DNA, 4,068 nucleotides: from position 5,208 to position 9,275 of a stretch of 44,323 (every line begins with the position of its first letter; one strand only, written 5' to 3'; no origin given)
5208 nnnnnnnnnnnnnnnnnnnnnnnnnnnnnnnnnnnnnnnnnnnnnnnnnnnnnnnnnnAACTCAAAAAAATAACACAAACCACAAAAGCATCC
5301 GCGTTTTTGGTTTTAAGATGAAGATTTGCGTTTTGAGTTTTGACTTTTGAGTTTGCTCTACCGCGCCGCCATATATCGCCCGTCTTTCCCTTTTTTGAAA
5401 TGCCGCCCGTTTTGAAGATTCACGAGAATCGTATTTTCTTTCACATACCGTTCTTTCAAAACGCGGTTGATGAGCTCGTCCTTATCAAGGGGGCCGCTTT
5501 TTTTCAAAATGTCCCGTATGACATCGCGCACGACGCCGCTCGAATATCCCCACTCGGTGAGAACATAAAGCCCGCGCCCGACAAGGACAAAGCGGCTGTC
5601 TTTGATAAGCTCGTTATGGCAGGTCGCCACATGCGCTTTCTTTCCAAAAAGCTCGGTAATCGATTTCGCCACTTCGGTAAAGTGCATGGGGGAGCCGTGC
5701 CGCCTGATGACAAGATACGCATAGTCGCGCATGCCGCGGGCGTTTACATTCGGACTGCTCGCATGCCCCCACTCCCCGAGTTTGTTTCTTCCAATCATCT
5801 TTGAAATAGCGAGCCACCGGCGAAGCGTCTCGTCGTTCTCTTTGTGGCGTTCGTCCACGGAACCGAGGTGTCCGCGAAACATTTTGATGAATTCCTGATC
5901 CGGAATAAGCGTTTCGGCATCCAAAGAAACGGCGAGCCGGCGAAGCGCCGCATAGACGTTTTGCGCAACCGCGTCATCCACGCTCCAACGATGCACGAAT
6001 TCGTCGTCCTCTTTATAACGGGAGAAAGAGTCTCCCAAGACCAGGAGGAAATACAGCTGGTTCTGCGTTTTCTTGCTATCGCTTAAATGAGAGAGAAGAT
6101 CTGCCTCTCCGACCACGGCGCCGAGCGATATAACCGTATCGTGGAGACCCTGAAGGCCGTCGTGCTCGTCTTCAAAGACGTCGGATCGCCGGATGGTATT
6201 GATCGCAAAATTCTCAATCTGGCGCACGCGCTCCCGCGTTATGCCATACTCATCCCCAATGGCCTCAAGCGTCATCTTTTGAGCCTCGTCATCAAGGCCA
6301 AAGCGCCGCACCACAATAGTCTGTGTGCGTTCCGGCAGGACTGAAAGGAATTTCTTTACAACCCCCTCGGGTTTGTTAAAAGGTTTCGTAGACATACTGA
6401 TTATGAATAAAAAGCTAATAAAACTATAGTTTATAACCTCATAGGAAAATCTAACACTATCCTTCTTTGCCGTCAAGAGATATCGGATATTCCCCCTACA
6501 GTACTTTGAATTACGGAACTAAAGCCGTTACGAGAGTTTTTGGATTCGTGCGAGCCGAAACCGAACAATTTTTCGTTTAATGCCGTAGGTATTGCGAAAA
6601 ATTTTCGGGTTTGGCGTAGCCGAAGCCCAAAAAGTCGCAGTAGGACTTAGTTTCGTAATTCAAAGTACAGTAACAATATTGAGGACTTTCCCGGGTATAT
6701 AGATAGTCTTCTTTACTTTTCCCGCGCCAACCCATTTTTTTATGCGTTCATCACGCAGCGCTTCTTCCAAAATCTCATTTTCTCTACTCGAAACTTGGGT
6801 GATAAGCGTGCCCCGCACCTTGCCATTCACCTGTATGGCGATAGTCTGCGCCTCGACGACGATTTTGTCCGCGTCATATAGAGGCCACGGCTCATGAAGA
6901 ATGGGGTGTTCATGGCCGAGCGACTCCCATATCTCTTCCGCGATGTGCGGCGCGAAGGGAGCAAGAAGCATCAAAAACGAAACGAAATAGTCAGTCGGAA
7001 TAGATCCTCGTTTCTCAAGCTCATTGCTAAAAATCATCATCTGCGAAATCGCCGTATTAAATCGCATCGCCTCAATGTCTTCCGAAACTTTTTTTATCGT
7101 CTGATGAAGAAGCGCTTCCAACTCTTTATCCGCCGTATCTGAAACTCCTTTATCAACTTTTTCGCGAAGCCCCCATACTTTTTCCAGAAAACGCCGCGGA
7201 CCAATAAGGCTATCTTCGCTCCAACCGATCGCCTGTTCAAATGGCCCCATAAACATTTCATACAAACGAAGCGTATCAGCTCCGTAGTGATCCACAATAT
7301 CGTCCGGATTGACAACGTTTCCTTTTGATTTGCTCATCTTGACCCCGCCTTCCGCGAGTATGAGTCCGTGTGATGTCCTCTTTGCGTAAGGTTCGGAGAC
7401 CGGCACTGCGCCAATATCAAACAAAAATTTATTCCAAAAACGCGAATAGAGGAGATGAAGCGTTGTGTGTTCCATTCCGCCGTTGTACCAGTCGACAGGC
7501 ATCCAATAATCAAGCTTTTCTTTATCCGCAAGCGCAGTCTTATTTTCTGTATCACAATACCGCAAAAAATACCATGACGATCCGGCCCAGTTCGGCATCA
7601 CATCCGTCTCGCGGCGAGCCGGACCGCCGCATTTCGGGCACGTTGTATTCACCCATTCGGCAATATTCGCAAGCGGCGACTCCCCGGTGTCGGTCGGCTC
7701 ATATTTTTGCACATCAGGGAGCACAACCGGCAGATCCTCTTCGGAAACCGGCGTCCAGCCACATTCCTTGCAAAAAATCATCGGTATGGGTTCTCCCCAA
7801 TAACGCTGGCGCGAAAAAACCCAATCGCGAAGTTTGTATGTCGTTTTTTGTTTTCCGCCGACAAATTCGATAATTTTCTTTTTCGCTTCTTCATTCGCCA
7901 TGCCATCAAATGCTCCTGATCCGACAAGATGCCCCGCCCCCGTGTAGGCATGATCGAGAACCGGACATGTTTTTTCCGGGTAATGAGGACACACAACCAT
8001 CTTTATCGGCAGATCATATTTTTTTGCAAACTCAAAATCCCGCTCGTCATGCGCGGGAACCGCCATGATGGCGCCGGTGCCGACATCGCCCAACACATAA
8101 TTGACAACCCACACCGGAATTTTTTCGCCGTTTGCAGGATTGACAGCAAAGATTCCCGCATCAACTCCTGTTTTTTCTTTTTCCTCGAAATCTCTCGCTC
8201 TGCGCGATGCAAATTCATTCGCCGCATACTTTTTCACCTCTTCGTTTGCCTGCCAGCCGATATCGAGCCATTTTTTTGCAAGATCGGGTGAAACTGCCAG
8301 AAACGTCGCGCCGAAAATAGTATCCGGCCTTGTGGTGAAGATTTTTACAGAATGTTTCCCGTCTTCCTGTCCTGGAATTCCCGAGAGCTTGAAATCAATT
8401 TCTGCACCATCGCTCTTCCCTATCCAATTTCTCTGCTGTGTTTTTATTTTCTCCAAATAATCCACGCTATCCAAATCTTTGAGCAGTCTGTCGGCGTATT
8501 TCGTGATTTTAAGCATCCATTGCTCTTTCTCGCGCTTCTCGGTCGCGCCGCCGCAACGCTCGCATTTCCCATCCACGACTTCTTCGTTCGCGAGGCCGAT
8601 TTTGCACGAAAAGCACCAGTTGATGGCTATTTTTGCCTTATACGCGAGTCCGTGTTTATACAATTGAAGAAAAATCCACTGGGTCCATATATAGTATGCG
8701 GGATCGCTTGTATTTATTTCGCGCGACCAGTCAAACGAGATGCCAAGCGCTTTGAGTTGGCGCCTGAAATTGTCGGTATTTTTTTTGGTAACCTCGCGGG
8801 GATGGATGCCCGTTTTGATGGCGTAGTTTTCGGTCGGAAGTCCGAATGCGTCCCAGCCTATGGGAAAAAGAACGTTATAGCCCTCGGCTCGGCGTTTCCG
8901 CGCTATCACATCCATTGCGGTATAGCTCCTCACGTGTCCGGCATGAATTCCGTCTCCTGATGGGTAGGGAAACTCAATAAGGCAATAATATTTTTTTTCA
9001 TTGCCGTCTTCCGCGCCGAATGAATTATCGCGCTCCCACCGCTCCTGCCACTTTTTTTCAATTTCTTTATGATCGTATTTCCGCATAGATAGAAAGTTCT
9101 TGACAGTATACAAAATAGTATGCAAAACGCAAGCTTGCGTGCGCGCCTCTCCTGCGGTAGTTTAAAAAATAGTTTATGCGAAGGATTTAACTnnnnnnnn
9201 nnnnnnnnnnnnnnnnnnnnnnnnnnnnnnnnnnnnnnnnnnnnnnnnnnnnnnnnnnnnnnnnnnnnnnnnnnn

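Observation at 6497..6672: New MITE-like family: 162-bp imperfect palindrome with a conserved apical core; copy 1 rewrites the leuS C-terminus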

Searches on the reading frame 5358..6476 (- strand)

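Call 28: search_protein_families(library=pfam, proteins=[window:5358-6476:-], max_evalue=0.01)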
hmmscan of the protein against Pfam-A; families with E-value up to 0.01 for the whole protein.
window:5358-6476:- (372 aa): 2 families
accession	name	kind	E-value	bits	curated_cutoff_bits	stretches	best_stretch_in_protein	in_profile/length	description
PF04545.22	Sigma70_r4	-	5.2e-14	51.9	24.1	1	44-96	2-49/50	Sigma-70, region 4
PF05066.19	HARE-HTH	-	4.3e-08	33.9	25.9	1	249-309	3-71/71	HB1, ASXL, restriction endonuclease HTH domain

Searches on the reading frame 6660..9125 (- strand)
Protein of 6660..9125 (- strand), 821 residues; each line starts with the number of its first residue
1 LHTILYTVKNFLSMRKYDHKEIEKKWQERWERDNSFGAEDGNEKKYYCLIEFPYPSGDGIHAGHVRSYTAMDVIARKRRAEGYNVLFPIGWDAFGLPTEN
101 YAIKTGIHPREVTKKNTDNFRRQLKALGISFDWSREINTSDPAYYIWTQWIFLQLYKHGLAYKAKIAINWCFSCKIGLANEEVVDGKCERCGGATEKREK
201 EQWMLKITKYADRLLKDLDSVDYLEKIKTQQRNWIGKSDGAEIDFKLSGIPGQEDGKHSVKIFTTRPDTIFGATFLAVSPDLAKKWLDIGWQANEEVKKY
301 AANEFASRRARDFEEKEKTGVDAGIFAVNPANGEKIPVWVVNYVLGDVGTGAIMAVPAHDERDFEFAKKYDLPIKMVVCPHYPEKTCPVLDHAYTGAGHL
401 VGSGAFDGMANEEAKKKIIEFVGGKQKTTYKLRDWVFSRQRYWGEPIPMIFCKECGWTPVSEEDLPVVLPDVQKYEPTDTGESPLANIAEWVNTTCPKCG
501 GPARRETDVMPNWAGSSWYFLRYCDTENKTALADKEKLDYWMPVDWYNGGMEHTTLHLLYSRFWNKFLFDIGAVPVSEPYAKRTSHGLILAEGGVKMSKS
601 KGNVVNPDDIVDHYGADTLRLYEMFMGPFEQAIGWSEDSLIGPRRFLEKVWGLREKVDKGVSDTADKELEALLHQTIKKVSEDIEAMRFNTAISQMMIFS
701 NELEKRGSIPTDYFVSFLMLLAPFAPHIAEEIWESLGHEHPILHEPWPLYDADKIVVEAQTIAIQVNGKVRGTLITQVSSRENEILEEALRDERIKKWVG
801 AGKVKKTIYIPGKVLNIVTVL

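Call 17: find_encoding_contigs(protein=window:6660-9125:-, flank=3000, max_places=10)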
Protein window:6660-9125:- (821 aa): no gene with exactly this product is on record in the collection.

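Call 28: search_protein_families(library=pfam, proteins=[window:6660-9125:-], max_evalue=0.01)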
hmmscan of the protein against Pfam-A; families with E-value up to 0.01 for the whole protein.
window:6660-9125:- (821 aa): 7 families
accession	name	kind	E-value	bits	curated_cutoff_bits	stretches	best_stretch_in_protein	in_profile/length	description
PF13603.12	tRNA-synt_1_2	-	7.7e-60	202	25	1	232-421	1-183/185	Leucyl-tRNA synthetase, editing domain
PF00133.28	tRNA-synt_1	-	1.5e-52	179.2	22.7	2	25-234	1-224/414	tRNA synthetases class I (I, L, M and V)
PF09334.17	tRNA-synt_1g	-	1.8e-30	106.5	20.1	2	52-197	7-148/391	tRNA synthetases class I (M)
PF08264.19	Anticodon_1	-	5.8e-21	75.4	25.1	1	666-776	1-138/148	Anticodon-binding domain of tRNA ligase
PF01406.26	tRNA-synt_1e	-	1.7e-07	31.4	27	0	58-130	21-93/301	tRNA synthetases class I (C) catalytic domain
PF12687.12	DUF3801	-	0.0038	17.7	24.1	1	106-148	35-77/131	Protein of unknown function (DUF3801)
PF01921.24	tRNA-synt_1f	-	0.0044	16.4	27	0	587-623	273-309/360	tRNA synthetases class I (K)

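Call 30: find_homologous_proteins(query=window:6660-9125:-, max_evalue=1e-50)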
Query window:6660-9125:- (821 aa): 8000 proteins with E <= 1e-50 among 8000 candidates; the best 120 are listed.
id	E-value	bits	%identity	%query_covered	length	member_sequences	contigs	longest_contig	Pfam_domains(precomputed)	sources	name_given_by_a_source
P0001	0.0e+0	1920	100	98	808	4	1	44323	PF09334.18,PF01406.26,PF08264.20,PF13603.13,PF00133.29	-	-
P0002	0.0e+0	1335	69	98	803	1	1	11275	PF09334.18,PF01406.26,PF08264.20,PF13603.13,PF00133.29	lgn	-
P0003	0.0e+0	1321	68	98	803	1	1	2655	PF09334.18,PF01406.26,PF08264.20,PF13603.13,PF00133.29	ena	-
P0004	0.0e+0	1313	70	95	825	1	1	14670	PF09334.18,PF01406.26,PF08264.20,PF13603.13,PF00133.29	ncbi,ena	-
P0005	0.0e+0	1283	68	98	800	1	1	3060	PF09334.18,PF01406.26,PF08264.20,PF13603.13,PF00133.29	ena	-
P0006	0.0e+0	1280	-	-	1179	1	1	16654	PF09334.18,PF08264.20,PF13603.13,PF00133.29,PF00293.35,PF06821.20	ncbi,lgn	-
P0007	0.0e+0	1271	66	98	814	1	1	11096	PF09334.18,PF08264.20,PF13603.13,PF00133.29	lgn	-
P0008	0.0e+0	1266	66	98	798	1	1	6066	PF09334.18,PF01406.26,PF08264.20,PF13603.13,PF00133.29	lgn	-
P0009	0.0e+0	1265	66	98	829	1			PF09334.18,PF01406.26,PF08264.20,PF13603.13,PF00133.29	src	-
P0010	0.0e+0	1256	65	98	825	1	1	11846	PF09334.18,PF01406.26,PF08264.20,PF13603.13,PF00133.29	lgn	-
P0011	0.0e+0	1255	66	98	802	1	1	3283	PF09334.18,PF01406.26,PF08264.20,PF13603.13,PF00133.29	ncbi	-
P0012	0.0e+0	1252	66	98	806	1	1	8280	PF09334.18,PF01406.26,PF08264.20,PF13603.13,PF00133.29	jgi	-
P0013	0.0e+0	1245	65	98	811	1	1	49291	PF09334.18,PF01406.26,PF08264.20,PF13603.13,PF00133.29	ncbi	-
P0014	0.0e+0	1239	66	98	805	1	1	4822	PF09334.18,PF01406.26,PF08264.20,PF13603.13,PF00133.29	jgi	jgi:leucyl-tRNA synthetase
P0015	0.0e+0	1233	62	98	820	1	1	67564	PF09334.18,PF08264.20,PF13603.13,PF00133.29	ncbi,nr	ncbi:leucine--tRNA ligase [Candidatus Uhrbacteria bacterium]|nr:leucine--tRNA ligase [Candidatus Uhr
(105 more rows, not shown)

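Call 31: list_cluster_members(proteins=[P0001])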
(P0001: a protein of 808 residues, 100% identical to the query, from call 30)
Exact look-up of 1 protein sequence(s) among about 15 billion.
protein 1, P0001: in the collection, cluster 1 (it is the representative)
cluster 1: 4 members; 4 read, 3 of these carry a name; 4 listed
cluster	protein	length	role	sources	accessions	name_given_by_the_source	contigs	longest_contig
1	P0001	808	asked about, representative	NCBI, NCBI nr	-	-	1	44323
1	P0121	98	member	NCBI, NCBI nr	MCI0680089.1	class I tRNA ligase family protein, partial [bacterium] | class I tRNA ligase family protein [bacterium]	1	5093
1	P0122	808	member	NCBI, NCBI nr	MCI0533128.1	leucine--tRNA ligase [bacterium]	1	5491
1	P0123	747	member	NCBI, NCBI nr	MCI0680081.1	leucine--tRNA ligase, partial [bacterium] | leucine--tRNA ligase [bacterium]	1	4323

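Call 33: find_encoding_contigs(protein=P0122, flank=10000, max_places=6)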
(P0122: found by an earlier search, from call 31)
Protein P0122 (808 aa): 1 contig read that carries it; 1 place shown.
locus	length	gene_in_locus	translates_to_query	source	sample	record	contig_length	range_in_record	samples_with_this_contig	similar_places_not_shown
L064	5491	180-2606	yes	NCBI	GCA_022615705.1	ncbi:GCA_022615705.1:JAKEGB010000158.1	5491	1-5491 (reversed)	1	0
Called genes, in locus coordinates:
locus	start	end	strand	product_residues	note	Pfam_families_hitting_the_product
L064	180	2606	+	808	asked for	PF00133:tRNA-synt_1, PF01406:tRNA-synt_1e (faint), PF09334:tRNA-synt_1g, PF13603:tRNA-synt_1_2, PF00133:tRNA-synt_1, PF09334:tRNA-synt_1g (weak), PF08264:Anticodon_1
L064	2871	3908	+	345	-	PF04545:Sigma70_r4, PF05066:HARE-HTH (weak)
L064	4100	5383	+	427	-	PF26449:DUF8128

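Call 34: find_encoding_contigs(protein=P0123, flank=10000, max_places=6)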
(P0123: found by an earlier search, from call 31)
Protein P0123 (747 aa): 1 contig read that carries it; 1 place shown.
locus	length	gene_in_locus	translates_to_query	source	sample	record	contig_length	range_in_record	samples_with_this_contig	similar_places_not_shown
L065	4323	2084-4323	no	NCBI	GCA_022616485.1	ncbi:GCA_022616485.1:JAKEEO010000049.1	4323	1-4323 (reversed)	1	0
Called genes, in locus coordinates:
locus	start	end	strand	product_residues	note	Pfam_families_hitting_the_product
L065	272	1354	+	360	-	PF01926:MMR_HSR1, PF02421:FeoB_N, PF06071:YchF-GTPase_C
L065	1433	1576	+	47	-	-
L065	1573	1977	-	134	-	-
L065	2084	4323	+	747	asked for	PF00133:tRNA-synt_1, PF01406:tRNA-synt_1e (faint), PF09334:tRNA-synt_1g, PF13603:tRNA-synt_1_2, PF00133:tRNA-synt_1, PF09334:tRNA-synt_1g (weak), PF08264:Anticodon_1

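Call 35: find_encoding_contigs(protein=P0121, flank=10000, max_places=6)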
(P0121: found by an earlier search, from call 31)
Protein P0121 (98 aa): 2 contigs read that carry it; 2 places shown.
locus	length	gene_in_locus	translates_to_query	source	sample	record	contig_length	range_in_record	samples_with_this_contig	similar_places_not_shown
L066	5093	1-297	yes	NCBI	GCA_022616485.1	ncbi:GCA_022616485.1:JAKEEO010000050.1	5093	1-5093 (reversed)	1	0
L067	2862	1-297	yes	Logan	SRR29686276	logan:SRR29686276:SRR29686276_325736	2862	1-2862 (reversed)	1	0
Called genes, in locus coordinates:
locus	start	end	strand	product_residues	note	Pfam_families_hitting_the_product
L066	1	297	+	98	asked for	PF08264:Anticodon_1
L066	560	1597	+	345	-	PF04545:Sigma70_r4, PF05066:HARE-HTH (weak)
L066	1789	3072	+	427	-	PF26449:DUF8128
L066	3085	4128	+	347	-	PF02618:YceG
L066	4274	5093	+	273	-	PF00285:Citrate_synt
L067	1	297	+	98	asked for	PF08264:Anticodon_1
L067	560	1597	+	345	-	PF04545:Sigma70_r4, PF05066:HARE-HTH (weak)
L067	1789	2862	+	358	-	?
